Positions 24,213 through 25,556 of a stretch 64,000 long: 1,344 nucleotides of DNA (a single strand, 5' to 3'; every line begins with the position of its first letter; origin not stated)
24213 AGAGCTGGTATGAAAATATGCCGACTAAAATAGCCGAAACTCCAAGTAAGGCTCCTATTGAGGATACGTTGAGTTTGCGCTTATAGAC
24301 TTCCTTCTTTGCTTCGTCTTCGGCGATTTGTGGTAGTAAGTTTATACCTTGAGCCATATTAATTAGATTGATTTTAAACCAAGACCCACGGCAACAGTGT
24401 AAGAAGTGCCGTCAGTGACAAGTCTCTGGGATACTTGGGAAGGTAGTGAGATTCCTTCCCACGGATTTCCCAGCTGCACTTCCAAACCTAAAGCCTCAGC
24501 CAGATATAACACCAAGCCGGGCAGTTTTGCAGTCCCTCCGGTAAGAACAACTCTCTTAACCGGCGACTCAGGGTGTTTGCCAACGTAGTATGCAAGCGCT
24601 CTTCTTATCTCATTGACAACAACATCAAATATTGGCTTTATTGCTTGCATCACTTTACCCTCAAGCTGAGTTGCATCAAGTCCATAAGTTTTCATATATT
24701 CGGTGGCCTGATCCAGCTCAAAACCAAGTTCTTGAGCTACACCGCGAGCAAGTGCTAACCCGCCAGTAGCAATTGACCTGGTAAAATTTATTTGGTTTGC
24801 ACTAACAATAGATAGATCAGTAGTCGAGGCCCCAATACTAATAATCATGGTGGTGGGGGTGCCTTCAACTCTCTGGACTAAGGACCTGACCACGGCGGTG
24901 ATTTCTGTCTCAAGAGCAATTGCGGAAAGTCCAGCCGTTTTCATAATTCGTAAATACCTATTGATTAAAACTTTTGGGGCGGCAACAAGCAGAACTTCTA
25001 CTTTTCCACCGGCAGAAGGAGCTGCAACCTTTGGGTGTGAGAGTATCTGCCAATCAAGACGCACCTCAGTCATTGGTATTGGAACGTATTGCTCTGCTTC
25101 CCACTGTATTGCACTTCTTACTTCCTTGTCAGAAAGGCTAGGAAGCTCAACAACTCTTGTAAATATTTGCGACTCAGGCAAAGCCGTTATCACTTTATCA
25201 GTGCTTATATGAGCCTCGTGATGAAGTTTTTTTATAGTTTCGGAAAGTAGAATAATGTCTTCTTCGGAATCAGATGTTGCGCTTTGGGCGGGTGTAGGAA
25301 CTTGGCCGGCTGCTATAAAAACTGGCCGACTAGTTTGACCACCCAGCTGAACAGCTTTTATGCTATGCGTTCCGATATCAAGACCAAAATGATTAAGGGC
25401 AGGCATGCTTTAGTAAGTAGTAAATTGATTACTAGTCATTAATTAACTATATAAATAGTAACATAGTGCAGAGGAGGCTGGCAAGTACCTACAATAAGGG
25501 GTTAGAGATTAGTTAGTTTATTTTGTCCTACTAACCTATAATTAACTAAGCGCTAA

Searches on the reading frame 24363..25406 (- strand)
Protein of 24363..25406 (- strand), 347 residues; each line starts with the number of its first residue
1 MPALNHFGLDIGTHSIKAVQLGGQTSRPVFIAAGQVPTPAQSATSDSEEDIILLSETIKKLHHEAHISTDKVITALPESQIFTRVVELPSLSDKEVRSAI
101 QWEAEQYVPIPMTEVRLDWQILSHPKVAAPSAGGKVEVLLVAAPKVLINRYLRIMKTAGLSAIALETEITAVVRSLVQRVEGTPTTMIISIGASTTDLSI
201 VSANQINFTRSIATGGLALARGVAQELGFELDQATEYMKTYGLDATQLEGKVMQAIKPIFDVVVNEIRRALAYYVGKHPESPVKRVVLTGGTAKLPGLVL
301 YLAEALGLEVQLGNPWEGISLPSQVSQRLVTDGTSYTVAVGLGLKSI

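Call 61: search_protein_families(library=ncbifam, max_evalue=1e-10, proteins=[window:24363-25406:-])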
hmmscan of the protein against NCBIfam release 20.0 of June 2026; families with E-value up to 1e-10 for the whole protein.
window:24363-25406:- (347 aa): 4 families
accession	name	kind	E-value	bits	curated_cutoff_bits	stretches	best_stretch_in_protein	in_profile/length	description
TIGR01175.1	pilM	subfamily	3e-63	213.9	133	1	7-346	6-347/348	type IV pilus assembly protein PilM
NF045709.1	Amuc_1101_fam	equivalog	3.3e-39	135.2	650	1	54-347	54-350/608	Amuc_1101 family PilM-like pilus complex protein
TIGR01174.1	ftsA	equivalog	1.3e-11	44.3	175.85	0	135-251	147-263/371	cell division protein FtsA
NF011660.0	PRK15080.1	equivalog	5e-11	42.3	182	0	153-311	115-256/277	ethanolamine utilization protein EutJ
